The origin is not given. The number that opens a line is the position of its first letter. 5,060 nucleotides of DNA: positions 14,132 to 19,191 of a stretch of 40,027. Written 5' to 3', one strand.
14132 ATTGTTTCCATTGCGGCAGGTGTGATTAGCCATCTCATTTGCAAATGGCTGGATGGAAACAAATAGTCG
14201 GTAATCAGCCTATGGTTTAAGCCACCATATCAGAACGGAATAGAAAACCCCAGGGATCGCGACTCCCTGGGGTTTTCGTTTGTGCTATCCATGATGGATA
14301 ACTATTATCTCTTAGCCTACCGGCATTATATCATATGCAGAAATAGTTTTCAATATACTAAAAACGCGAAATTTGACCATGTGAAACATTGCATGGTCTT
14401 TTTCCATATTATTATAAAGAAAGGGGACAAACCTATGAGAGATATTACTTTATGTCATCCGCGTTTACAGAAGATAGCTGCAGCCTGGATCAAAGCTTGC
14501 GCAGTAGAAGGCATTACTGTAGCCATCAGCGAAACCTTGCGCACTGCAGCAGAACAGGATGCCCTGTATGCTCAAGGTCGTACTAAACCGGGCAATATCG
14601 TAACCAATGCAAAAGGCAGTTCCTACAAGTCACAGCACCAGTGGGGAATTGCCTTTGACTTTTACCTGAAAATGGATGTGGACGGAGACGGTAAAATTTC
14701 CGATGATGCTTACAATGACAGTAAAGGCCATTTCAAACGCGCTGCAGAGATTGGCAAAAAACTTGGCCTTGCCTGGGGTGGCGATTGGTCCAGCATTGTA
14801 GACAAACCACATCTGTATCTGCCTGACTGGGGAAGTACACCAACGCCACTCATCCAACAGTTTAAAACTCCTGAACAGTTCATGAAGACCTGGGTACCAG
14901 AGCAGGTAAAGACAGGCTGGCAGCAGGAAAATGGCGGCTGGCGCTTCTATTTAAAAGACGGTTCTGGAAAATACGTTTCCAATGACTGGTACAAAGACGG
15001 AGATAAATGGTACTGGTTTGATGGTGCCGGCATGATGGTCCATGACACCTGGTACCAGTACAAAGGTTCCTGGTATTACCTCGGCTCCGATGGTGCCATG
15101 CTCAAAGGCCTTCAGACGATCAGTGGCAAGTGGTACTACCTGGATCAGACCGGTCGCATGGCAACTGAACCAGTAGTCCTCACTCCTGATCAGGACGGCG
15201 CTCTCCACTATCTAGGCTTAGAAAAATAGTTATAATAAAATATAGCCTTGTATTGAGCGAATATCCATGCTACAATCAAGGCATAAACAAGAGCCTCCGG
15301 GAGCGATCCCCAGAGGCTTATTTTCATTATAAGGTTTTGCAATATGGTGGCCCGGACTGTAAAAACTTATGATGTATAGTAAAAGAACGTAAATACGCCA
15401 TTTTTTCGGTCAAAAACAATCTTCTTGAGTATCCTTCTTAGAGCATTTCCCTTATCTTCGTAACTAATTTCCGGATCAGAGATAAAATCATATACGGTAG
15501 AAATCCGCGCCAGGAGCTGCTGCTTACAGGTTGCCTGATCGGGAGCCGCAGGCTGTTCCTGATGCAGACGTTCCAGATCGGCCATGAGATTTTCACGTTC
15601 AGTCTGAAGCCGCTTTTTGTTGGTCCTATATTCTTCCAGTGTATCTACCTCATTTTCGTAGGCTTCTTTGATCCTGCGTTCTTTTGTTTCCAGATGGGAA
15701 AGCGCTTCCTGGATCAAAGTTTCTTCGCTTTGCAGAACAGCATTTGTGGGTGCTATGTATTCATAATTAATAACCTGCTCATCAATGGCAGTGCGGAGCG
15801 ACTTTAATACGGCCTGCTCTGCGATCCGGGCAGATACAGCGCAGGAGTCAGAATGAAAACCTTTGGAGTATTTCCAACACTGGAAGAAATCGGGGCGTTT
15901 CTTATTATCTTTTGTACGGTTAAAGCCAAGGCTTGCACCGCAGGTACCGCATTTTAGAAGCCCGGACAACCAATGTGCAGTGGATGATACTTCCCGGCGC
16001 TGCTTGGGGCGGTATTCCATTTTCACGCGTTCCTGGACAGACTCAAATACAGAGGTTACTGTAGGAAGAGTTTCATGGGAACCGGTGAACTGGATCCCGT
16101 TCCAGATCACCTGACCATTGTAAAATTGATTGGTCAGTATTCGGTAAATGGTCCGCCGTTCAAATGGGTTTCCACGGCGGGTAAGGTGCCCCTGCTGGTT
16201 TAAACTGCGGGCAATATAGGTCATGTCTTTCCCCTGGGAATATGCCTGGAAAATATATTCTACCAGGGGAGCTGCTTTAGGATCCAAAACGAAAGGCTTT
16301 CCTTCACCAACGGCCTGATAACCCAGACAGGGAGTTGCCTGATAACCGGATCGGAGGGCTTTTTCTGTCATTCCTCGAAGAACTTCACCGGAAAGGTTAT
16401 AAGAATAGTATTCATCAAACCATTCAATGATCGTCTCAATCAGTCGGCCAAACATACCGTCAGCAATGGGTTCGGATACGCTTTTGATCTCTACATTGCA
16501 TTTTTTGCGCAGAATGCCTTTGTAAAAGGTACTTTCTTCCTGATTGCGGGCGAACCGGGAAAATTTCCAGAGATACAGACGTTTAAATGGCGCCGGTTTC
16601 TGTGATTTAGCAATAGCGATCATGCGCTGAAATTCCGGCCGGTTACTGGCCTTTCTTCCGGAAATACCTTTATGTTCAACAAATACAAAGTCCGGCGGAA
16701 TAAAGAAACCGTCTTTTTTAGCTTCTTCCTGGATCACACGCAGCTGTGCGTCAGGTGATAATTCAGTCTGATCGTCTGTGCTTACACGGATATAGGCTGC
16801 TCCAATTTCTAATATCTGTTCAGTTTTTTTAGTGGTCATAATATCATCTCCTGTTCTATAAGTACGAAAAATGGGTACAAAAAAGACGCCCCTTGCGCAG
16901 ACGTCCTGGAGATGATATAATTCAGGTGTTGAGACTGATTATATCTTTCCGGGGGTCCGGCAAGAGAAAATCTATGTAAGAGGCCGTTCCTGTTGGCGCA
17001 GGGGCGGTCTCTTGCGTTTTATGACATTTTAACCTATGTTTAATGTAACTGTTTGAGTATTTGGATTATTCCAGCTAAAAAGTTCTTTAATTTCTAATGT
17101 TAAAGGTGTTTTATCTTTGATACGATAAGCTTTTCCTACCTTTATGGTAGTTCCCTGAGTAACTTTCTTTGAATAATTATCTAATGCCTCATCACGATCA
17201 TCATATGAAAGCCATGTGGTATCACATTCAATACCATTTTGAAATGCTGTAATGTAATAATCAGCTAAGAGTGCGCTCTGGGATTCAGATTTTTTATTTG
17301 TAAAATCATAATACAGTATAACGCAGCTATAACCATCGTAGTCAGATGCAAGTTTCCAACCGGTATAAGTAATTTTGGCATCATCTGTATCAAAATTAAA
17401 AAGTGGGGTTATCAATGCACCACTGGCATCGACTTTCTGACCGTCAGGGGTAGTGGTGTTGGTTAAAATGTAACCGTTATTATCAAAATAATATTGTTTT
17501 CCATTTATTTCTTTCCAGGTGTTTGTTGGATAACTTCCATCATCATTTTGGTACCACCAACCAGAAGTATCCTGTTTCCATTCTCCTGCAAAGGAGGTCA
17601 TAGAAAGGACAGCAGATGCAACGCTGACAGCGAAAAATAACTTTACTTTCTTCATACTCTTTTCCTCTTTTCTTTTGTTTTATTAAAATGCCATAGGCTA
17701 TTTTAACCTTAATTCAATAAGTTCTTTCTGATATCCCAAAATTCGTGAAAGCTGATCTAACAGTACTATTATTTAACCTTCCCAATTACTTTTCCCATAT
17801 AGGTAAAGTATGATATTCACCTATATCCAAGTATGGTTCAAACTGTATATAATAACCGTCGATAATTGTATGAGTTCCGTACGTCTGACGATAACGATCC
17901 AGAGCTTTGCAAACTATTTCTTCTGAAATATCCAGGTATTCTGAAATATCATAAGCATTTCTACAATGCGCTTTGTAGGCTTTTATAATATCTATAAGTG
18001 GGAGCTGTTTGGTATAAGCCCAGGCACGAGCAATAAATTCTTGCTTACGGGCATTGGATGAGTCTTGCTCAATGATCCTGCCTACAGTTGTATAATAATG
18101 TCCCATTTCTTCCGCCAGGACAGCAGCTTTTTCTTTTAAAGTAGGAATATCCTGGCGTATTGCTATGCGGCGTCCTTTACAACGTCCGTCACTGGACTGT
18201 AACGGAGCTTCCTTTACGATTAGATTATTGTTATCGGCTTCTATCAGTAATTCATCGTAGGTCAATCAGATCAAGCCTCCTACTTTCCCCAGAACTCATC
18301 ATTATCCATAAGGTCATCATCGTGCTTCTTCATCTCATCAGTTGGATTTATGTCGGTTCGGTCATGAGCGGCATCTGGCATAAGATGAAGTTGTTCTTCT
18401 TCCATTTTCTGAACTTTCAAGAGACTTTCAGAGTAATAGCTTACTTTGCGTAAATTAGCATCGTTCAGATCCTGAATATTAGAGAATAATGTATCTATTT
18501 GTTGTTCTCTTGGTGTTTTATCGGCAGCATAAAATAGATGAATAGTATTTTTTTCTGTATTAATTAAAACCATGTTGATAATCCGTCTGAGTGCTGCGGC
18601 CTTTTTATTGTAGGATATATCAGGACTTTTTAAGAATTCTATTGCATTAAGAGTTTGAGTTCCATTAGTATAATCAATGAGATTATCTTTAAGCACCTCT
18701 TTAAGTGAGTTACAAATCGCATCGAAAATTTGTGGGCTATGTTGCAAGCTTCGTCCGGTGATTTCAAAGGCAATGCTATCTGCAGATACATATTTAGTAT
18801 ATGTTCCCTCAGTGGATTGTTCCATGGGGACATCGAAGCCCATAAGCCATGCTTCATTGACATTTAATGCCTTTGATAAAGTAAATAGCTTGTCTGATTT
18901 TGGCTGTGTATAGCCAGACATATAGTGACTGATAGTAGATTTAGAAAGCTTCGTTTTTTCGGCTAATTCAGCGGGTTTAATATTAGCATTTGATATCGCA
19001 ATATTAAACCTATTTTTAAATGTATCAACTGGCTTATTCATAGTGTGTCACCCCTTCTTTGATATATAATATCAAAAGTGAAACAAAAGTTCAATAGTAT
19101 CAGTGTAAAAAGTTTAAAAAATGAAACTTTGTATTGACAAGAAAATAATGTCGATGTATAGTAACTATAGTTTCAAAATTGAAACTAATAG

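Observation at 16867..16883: Identical 17-nt element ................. after terminator hairpins upstream of both the integrase and the lipoprotein moron (inverted copies 22 kb apart)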

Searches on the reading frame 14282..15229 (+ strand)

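Call 6: search_protein_families(library=pfam, proteins=[window:14282-15229:+], max_evalue=0.01)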
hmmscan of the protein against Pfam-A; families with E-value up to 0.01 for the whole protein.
window:14282-15229:+ (315 aa): 5 families
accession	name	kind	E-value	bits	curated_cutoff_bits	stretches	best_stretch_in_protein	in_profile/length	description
PF01473.26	Choline_bind_1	-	1e-15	57.6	20.5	2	276-293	2-19/19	Putative cell wall binding repeat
PF19127.6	Choline_bind_3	-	1.4e-13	51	27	2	274-311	1-35/47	Choline-binding repeat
PF13539.11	Peptidase_M15_4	-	2.7e-12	47.5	25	1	112-179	2-69/70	D-alanyl-D-alanine carboxypeptidase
PF02557.22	VanY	-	2.7e-06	27.6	25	1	60-130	6-77/132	D-alanyl-D-alanine carboxypeptidase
PF19085.6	Choline_bind_2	-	0.0017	19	27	0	252-275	2-21/38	Choline-binding repeat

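Call 7: search_protein_families(library=phrogs, proteins=[window:14282-15229:+], max_evalue=0.001)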
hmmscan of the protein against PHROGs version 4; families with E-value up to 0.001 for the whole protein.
window:14282-15229:+ (315 aa): 13 families
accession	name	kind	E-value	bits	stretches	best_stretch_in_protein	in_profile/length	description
phrog_2649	-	lysis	3.5e-37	129.7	1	52-208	7-150/261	endolysin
phrog_6523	-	lysis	1.7e-34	120.8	1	53-264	10-224/255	endolysin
phrog_15351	-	lysis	4.8e-30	105.9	1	66-185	29-141/289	endolysin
phrog_465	-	lysis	4e-28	99.6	1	48-212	46-192/292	endolysin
phrog_7854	-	lysis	5.9e-25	89.5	1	196-299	76-177/304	endolysin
phrog_5115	-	moron, auxiliary metabolic gene and host takeover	3.1e-21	76.9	1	66-185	24-126/283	ferredoxin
phrog_38078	-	unknown function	8.8e-21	75.5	1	187-296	272-385/423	-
phrog_7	-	lysis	1.9e-16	60.3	1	235-315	793-873/873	endolysin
phrog_31359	-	unknown function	1.3e-13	52.1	1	208-297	49-134/260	-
phrog_6745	-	lysis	2e-13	51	1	209-299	289-379/396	endolysin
phrog_37818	-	unknown function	1.1e-11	45.9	2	232-299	54-119/287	-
phrog_1110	-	lysis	6e-10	40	1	176-304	150-272/301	endolysin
phrog_35892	-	unknown function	0.00014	20.6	1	256-295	1126-1165/1181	-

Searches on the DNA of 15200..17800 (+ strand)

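Call 14: search_dna_similar(query=window:15200-17800:+, collection=phages, mode=distant, max_rows=20)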
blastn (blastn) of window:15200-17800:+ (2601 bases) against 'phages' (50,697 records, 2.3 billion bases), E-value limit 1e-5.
No match.

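Call 28: search_rna_families(source=window, start=16780, end=17120, threshold=evalue, max_evalue=10, show_alignments=3)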
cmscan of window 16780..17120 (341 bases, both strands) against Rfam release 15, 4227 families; matches with E-value up to 10: 2.
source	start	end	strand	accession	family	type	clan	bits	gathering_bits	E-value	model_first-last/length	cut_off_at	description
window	16978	17013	+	RF00771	mir-185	Gene; miRNA;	-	19.2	60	0.42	20-62/79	no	mir-185 microRNA precursor family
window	16798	16826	-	RF01727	SAM-SAH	Cis-reg; riboswitch;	-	12.2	40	3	1-49/49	no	SAM/SAH riboswitch aptamer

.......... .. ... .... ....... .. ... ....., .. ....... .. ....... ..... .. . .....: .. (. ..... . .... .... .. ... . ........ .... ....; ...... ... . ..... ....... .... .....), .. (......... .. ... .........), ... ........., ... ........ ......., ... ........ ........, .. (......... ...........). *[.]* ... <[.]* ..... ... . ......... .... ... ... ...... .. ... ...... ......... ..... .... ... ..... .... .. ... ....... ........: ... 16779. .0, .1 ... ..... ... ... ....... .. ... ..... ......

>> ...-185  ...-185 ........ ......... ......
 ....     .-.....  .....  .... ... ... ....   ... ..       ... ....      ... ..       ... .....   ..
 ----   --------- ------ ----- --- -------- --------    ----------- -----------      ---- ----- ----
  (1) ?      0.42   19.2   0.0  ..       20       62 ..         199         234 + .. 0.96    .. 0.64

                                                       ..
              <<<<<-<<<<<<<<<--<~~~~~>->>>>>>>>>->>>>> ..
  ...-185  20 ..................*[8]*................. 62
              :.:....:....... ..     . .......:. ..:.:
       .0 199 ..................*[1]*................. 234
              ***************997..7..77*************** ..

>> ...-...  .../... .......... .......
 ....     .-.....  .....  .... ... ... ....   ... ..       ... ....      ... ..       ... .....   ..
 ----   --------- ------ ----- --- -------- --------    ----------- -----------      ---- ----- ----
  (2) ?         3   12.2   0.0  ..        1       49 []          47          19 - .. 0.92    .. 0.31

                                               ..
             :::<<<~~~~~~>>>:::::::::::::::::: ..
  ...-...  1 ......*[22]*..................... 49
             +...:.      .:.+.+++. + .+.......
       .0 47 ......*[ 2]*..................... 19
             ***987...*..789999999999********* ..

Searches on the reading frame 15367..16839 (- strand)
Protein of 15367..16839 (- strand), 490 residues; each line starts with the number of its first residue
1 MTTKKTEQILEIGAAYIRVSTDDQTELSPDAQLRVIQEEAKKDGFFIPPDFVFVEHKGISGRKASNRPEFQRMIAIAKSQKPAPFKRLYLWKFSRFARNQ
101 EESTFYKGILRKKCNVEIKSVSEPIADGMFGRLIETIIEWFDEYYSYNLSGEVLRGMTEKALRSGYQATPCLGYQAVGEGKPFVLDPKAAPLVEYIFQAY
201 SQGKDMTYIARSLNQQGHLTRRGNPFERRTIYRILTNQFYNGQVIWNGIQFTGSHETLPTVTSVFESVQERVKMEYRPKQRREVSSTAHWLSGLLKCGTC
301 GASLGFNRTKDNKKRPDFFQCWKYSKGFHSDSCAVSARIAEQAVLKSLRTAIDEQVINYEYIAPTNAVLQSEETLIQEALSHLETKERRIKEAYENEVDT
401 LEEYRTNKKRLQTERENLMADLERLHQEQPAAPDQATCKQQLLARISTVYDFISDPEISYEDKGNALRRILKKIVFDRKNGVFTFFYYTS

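Call 6: search_protein_families(library=pfam, proteins=[window:15367-16839:-], max_evalue=0.01)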
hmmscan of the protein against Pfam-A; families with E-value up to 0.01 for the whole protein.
window:15367-16839:- (490 aa): 4 families
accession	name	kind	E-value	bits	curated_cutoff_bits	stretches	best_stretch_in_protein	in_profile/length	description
PF00239.26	Resolvase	-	1e-19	71.5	23.3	1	14-163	2-142/145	Resolvase, N terminal domain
PF07508.19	Recombinase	-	1e-14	55.1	21.1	1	187-272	1-99/102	Recombinase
PF13408.12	Zn_ribbon_recom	-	5.1e-10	40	25.3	1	290-349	1-58/58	Recombinase zinc beta ribbon domain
PF13094.11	CENP-Q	-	0.00022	21.8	28.5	1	353-436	18-101/162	CENP-Q, a CENPA-CAD centromere complex subunit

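Call 7: search_protein_families(library=phrogs, proteins=[window:15367-16839:-], max_evalue=0.001)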
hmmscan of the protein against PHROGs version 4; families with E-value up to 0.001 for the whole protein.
window:15367-16839:- (490 aa): 2 families
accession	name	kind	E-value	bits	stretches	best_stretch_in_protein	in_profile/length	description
phrog_95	-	integration and excision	2.3e-91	308.3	1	13-482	90-561/651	integrase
phrog_125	-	DNA, RNA and nucleotide metabolism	6.3e-20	72.8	1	14-247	23-212/254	DNA invertase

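Call 32: find_related_loci(query=window:15367-16839:-, collection=viral_contigs, flank=3000)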
Query window:15367-16839:- (490 aa) in viral_contigs; peptide patterns used: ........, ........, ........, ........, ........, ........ (x = any residue, [..] = any of these).
71 stretches matched a pattern; 69 encode a relative of the query (tblastn E <= 1e-3); 68 distinct loci.
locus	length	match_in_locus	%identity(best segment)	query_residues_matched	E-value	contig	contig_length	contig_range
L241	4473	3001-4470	99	1-490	0e+0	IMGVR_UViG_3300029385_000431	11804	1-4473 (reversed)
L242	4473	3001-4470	80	1-490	0e+0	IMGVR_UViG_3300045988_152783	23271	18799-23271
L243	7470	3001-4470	80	1-490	0e+0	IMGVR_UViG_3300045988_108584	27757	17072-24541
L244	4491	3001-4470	80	1-490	0e+0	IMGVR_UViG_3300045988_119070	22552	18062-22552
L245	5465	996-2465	80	1-490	0e+0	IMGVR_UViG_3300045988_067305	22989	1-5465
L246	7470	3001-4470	80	1-490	0e+0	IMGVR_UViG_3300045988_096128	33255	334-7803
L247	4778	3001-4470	80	1-490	0e+0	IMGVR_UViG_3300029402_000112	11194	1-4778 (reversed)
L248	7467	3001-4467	74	1-489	0e+0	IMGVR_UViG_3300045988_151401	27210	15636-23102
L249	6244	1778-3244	74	1-489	0e+0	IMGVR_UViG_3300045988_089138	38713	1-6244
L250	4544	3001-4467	74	1-489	0e+0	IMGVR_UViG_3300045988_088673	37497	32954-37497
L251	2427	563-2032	69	1-490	0e+0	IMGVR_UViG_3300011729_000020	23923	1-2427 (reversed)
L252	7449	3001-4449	68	8-490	0e+0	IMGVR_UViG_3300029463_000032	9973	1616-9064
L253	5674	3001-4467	68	1-490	0e+0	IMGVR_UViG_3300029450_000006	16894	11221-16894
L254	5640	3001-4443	67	10-490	0e+0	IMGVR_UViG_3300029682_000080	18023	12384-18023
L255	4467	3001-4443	67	10-490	0e+0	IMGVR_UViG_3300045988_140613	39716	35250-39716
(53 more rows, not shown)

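Call 78: search_protein_families(library=ncbifam, proteins=[window:15367-16839:-], max_evalue=0.001)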
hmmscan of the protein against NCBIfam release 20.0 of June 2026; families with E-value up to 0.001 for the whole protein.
window:15367-16839:- (490 aa): 4 families
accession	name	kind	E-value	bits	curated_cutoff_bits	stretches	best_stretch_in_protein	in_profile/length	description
NF047343.1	SCCmet_CcrB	equivalog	2.3e-36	125.5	900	1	14-430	10-449/542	cassette chromosome recombinase CcrB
NF047344.1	SCCmet_CcrA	equivalog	4.8e-21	75.4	700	1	15-419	6-388/442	cassette chromosome recombinase CcrA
NF047347.1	SCCmet_CcrC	equivalog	1.2e-19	70.3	900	1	14-433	6-453/558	cassette chromosome recombinase CcrC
NF041201.1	recomb_XisF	equivalog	1e-15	57.6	375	1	15-477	3-463/465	fdxN element excision recombinase XisF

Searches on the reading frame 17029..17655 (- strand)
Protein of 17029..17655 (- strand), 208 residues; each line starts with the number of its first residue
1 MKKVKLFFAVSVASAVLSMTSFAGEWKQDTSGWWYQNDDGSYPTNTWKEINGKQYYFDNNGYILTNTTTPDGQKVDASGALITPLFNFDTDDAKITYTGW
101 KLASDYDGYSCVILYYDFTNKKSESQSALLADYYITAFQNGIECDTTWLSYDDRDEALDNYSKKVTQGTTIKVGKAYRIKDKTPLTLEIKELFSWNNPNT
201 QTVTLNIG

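Call 6: search_protein_families(library=pfam, proteins=[window:17029-17655:-], max_evalue=0.01)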
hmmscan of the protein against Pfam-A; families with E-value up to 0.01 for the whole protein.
window:17029-17655:- (208 aa): 4 families
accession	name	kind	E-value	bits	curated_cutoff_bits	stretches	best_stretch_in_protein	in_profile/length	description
PF16729.10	DUF5067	-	4.4e-25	88.5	27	1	87-190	20-125/126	Domain of unknown function (DUF5067)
PF19085.6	Choline_bind_2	-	1.2e-06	29.1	27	1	44-80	4-37/38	Choline-binding repeat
PF01473.26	Choline_bind_1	-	0.00021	21.9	20.5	1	45-62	1-18/19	Putative cell wall binding repeat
PF19127.6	Choline_bind_3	-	0.00067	20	27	1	47-68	4-25/47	Choline-binding repeat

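Call 7: search_protein_families(library=phrogs, proteins=[window:17029-17655:-], max_evalue=0.001)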
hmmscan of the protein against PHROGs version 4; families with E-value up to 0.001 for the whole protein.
window:17029-17655:- (208 aa): 3 families
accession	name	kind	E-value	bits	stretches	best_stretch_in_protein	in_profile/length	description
phrog_7854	-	lysis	5.1e-21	76.5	1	15-109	82-164/304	endolysin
phrog_6745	-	lysis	8.6e-10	39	1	16-179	220-367/396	endolysin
phrog_1110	-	lysis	0.00041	20.8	1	26-151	182-254/301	endolysin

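Call 78: search_protein_families(library=ncbifam, proteins=[window:17029-17655:-], max_evalue=0.001)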
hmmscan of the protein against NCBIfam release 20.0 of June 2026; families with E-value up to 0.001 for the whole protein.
window:17029-17655:- (208 aa): 4 families
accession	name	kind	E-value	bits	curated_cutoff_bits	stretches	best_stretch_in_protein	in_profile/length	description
NF033840.1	PspC_relate_1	equivalog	1.4e-05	23.4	850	1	21-75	886-959/967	PspC-related protein choline-binding protein 1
TIGR04035.1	glucan_65_rpt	repeat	0.00014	22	147.7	1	33-72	1-39/64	glucan-binding repeat-containing protein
NF033930.1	pneumo_PspA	exception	0.00017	20.4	850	1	25-80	443-499/659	pneumococcal surface protein A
NF033838.0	PspC_subgroup_1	exception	0.00031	19.5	700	1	25-69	487-530/684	pneumococcal surface protein PspC, choline-binding form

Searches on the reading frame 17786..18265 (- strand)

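Call 6: search_protein_families(library=pfam, proteins=[window:17786-18265:-], max_evalue=0.01)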
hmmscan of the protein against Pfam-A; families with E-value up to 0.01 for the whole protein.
window:17786-18265:- (159 aa): 1 family
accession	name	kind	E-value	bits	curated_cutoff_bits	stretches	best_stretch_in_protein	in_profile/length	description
PF06114.19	Peptidase_M78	-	3.8e-06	27.2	22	1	23-122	16-122/123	IrrE N-terminal-like domain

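Call 7: search_protein_families(library=phrogs, proteins=[window:17786-18265:-], max_evalue=0.001)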
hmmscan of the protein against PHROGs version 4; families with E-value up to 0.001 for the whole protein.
window:17786-18265:- (159 aa): 1 family
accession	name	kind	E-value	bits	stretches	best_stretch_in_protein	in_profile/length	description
phrog_87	-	other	1.1e-26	95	1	4-152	41-190/227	metallo-protease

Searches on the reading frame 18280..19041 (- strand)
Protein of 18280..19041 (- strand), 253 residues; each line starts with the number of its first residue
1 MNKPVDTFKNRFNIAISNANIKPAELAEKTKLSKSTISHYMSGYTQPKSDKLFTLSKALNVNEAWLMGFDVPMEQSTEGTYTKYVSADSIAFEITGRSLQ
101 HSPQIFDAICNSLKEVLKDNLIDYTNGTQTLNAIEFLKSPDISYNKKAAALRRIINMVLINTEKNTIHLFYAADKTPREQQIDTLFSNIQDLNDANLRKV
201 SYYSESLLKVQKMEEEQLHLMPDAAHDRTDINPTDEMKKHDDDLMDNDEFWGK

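Call 6: search_protein_families(library=pfam, proteins=[window:18280-19041:-], max_evalue=0.01)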
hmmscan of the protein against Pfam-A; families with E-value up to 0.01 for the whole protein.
window:18280-19041:- (253 aa): 6 families
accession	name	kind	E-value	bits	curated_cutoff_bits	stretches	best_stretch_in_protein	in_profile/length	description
PF01381.28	HTH_3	-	1.2e-10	41.7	23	1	20-66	9-55/55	Helix-turn-helix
PF12844.13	HTH_19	-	4.1e-07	30.2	30.2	1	11-67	3-59/64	Helix-turn-helix domain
PF13412.12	HTH_24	-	0.00092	19.2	21.9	1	16-41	13-38/48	Winged helix-turn-helix DNA-binding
PF13443.12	HTH_26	-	0.0012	19.5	22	1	18-64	8-55/63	Cro/C1-type HTH DNA-binding domain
PF13560.12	HTH_31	-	0.002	18.8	27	1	19-61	13-56/64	Helix-turn-helix domain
PF01022.26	HTH_5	-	0.0089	16.3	22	0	22-40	17-35/47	Bacterial regulatory protein, arsR family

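Call 7: search_protein_families(library=phrogs, proteins=[window:18280-19041:-], max_evalue=0.001)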
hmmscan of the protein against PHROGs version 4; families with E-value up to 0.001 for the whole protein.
window:18280-19041:- (253 aa): 7 families
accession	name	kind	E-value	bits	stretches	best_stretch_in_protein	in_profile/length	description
phrog_2967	-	transcription regulation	2.7e-16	60.8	1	6-111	9-100/225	transcriptional regulator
phrog_8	-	transcription regulation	1.5e-14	55.2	1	6-199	160-286/346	transcriptional regulator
phrog_4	-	transcription regulation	1.1e-13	52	1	6-79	135-204/400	transcriptional repressor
phrog_2328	-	transcription regulation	3.7e-09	37.5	1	5-75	13-83/128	transcriptional repressor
phrog_2439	-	transcription regulation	4e-07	30.2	1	11-73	11-73/367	transcriptional regulator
phrog_3037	-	transcription regulation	2e-05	25.5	1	24-125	32-123/189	transcriptional repressor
phrog_4583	-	transcription regulation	2.3e-05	25.4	1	13-63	16-66/81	transcriptional repressor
